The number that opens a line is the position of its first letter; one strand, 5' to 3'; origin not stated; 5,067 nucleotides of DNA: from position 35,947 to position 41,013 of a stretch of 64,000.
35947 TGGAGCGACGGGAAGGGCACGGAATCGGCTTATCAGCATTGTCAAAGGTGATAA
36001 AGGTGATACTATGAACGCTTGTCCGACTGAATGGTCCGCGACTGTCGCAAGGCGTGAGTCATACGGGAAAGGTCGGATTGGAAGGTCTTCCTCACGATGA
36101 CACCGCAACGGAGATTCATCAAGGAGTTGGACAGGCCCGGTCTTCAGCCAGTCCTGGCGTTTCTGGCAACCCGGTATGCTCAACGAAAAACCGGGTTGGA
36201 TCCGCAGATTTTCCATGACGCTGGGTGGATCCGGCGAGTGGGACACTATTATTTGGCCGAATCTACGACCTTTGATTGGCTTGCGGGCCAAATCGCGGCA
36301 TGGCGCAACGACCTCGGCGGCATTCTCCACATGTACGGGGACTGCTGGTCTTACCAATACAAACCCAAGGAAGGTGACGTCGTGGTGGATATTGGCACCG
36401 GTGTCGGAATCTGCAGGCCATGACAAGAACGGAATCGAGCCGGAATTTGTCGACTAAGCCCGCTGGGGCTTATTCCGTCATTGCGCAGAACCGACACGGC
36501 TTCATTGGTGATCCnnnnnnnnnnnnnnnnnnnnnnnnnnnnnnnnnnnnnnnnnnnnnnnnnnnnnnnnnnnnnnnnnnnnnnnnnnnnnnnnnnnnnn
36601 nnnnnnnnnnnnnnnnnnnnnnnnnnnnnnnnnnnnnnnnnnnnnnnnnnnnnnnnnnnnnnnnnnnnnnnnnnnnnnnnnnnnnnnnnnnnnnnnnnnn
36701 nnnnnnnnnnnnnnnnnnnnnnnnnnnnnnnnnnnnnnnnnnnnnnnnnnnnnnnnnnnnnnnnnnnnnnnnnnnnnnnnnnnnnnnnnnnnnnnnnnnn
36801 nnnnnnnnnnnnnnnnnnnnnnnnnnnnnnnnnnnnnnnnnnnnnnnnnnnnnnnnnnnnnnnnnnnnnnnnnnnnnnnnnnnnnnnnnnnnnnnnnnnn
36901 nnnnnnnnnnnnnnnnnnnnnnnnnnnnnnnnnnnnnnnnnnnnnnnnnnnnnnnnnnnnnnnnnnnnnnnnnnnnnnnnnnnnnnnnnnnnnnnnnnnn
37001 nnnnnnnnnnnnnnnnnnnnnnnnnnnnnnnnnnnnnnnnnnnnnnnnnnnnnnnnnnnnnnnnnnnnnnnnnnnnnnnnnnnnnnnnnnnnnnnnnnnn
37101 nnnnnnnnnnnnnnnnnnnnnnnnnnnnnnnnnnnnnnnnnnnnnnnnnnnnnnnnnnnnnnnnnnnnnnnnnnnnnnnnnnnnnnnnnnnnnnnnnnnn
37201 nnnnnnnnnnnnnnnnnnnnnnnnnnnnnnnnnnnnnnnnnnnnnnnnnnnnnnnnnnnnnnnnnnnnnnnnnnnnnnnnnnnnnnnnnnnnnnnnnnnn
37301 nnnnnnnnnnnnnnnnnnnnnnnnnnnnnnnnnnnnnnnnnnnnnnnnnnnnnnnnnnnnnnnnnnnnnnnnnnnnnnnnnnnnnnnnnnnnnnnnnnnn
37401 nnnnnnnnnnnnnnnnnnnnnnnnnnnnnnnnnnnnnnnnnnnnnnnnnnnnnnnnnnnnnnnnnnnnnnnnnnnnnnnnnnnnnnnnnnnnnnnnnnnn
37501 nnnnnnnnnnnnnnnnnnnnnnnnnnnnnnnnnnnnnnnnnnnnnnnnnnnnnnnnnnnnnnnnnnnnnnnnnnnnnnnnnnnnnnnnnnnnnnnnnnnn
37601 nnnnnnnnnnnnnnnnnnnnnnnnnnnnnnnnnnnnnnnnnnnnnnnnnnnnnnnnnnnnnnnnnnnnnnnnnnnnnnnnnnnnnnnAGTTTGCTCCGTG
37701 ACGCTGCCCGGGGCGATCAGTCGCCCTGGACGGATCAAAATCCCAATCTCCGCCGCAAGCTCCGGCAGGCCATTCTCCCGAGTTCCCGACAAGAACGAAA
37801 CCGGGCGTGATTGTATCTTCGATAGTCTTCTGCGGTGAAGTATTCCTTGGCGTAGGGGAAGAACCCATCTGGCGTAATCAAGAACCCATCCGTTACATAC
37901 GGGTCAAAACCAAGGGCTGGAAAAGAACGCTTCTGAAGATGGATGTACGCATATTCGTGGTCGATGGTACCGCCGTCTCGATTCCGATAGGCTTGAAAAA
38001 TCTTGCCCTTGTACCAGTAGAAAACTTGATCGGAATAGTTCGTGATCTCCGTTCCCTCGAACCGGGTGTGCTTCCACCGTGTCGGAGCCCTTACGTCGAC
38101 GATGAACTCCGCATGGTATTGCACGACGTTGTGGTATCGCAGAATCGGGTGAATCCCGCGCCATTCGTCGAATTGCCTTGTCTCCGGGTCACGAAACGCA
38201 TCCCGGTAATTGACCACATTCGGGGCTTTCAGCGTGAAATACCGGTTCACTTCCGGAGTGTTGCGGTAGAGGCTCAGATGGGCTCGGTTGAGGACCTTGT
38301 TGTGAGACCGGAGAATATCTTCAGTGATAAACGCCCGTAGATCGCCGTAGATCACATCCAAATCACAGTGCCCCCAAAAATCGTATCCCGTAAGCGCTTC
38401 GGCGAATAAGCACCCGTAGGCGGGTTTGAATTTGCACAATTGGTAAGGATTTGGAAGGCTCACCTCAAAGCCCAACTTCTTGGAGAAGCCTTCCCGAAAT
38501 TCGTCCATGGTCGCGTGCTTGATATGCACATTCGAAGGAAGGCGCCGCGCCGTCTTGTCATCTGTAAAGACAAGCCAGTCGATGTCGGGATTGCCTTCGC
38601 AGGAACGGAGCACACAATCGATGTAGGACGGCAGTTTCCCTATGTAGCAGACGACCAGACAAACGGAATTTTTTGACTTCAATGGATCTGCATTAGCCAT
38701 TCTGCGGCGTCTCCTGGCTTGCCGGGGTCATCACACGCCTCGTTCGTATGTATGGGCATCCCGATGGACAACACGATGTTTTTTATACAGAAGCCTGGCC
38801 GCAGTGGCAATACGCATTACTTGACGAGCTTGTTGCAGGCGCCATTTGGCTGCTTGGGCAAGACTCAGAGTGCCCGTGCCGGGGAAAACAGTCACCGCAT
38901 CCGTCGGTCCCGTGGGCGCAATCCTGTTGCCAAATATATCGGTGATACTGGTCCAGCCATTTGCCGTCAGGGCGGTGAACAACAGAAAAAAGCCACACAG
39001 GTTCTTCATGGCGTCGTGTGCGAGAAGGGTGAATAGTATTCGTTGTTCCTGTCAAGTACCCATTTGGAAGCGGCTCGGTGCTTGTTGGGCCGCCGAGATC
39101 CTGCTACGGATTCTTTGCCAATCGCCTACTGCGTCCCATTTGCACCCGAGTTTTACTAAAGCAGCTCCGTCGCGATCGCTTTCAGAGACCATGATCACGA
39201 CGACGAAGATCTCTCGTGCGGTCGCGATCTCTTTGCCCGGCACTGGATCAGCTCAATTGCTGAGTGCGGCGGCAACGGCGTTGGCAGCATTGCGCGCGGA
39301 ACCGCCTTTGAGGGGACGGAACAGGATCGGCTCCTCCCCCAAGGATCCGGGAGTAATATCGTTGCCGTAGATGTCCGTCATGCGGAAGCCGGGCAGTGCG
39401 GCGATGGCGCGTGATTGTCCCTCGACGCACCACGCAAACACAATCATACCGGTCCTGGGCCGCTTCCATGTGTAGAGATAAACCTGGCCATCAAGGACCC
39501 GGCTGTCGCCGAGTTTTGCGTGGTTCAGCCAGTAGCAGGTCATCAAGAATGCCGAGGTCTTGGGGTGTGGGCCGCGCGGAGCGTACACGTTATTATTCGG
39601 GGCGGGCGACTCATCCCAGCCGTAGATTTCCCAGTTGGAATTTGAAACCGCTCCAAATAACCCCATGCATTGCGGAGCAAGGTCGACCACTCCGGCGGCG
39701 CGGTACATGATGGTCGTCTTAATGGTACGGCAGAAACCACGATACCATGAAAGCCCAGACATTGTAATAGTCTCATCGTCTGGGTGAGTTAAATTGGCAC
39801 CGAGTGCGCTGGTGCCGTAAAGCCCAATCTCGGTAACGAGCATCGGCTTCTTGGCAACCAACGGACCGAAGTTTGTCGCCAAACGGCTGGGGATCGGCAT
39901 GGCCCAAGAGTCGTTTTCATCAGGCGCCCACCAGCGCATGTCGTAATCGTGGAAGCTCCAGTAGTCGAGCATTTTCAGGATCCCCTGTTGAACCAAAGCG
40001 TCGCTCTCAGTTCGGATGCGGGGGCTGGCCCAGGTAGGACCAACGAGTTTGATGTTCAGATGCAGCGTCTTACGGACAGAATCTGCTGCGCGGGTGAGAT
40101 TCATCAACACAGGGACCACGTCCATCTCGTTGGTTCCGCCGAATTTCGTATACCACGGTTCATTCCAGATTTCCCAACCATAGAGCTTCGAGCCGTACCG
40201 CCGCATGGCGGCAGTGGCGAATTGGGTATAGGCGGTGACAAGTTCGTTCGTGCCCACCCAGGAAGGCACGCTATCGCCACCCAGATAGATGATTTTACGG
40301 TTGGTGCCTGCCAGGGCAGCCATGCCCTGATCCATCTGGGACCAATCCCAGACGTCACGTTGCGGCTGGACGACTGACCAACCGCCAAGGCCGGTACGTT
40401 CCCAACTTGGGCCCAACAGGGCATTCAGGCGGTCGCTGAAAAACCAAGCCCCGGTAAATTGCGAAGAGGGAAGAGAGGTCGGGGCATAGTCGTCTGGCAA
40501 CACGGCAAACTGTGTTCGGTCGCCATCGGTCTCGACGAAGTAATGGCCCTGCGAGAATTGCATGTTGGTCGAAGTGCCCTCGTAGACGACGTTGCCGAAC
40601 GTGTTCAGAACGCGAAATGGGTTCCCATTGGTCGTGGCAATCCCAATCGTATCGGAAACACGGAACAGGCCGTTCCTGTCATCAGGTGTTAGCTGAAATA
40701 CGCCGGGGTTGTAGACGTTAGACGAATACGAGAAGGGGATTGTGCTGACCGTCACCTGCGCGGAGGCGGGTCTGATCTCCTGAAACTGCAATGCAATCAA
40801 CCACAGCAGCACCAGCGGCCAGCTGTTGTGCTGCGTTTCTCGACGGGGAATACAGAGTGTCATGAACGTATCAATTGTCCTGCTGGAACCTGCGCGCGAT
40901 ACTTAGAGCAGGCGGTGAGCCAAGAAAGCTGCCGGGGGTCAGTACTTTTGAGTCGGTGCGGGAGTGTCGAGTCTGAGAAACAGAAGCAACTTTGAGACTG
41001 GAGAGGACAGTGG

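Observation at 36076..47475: Segmental duplication of an FkbM-methyltransferase + GT1 unit with reciprocal decay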

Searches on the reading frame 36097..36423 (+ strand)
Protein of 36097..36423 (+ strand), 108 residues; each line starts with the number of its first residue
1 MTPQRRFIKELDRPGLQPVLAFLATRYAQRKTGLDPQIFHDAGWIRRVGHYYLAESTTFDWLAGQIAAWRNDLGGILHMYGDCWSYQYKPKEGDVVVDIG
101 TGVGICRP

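Call 8: search_protein_families(library=pfam, proteins=[window:36097-36423:+])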
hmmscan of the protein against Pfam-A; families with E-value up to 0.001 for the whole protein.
window:36097-36423:+ (108 aa): 0 families

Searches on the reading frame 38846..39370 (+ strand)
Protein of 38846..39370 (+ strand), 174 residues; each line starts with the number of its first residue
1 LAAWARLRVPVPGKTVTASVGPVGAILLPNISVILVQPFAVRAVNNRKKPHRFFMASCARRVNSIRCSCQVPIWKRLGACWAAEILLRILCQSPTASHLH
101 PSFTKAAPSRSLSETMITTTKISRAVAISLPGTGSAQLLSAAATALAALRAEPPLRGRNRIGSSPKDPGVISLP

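Call 65: search_protein_families(library=pfam, proteins=[window:38846-39370:+], max_evalue=0.01)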
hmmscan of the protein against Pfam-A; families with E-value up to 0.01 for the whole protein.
window:38846-39370:+ (174 aa): 0 families

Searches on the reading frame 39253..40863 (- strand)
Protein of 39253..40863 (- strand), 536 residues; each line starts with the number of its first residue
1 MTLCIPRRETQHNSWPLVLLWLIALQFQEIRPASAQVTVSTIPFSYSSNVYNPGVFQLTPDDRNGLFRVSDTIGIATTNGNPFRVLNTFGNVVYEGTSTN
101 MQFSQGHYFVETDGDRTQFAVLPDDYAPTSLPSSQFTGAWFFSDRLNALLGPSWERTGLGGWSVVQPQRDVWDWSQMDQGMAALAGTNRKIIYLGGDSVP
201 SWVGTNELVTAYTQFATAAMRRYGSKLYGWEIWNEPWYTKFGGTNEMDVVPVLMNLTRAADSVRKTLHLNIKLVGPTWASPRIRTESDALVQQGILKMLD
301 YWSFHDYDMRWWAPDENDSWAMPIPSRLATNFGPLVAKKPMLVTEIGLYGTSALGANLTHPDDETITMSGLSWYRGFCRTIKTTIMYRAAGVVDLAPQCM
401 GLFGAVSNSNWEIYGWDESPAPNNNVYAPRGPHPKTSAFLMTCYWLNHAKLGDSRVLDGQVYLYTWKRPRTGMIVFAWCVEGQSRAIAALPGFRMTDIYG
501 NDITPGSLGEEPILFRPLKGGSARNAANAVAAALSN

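Call 8: search_protein_families(library=pfam, proteins=[window:39253-40863:-])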
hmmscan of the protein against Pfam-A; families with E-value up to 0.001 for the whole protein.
window:39253-40863:- (536 aa): 0 families

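Call 37: search_protein_families(library=ncbifam, proteins=[window:39253-40863:-], max_evalue=0.01)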
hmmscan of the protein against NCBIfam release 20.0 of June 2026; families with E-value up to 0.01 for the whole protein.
window:39253-40863:- (536 aa): 0 families

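Call 38: search_protein_families(library=pfam, proteins=[window:39253-40863:-], max_evalue=1)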
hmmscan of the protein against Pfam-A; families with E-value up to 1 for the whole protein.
window:39253-40863:- (536 aa): 3 families
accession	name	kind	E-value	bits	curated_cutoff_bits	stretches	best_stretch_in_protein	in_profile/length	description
PF02449.21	Glyco_hydro_42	-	0.028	14.2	21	1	154-203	26-76/376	Beta-galactosidase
PF00232.24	Glyco_hydro_1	-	0.029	13.2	22.6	1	206-252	136-182/453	Glycosyl hydrolase family 1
PF13585.12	CHU_C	-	0.13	12.8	27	1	55-104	6-52/86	CHU_C Type IX secretion signal domain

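Call 59: find_homologous_proteins(query=window:39253-40863:-, max_evalue=1e-20)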
Query window:39253-40863:- (536 aa): 73 proteins with E <= 1e-20 among 8000 candidates.
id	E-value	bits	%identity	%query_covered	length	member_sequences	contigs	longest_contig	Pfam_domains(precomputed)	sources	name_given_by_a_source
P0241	0.0e+0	1266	100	100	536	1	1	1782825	-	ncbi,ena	-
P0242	1.5e-128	448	44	96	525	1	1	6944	-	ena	-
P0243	3.4e-126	440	47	93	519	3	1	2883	-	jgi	-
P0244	3.8e-124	433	45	93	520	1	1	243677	-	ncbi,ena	-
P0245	2.9e-117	411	45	91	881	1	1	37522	PF13385.14,PF05345.19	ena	-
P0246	3.4e-116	407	43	96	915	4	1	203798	PF17963.8,PF13385.14,PF05345.19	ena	-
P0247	5.6e-114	400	43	92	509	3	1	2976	-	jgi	jgi:hypothetical protein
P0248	3.3e-113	397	43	90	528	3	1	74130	-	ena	-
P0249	3.4e-113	397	43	96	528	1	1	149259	-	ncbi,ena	-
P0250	3.9e-113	397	42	96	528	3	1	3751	-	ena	-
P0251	1.2e-112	395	43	96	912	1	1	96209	PF17963.8,PF13385.14,PF05345.19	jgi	jgi:Concanavalin A-like lectin/glucanases superfamily/Putative Ig domain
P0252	7.6e-111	389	43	90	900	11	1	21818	PF13385.14,PF05345.19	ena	-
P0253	1.4e-109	385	42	92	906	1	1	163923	PF17963.8,PF13385.14,PF05345.19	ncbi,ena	-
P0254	4.2e-109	384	44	87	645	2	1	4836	-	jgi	-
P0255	8.5e-108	379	42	90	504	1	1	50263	-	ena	-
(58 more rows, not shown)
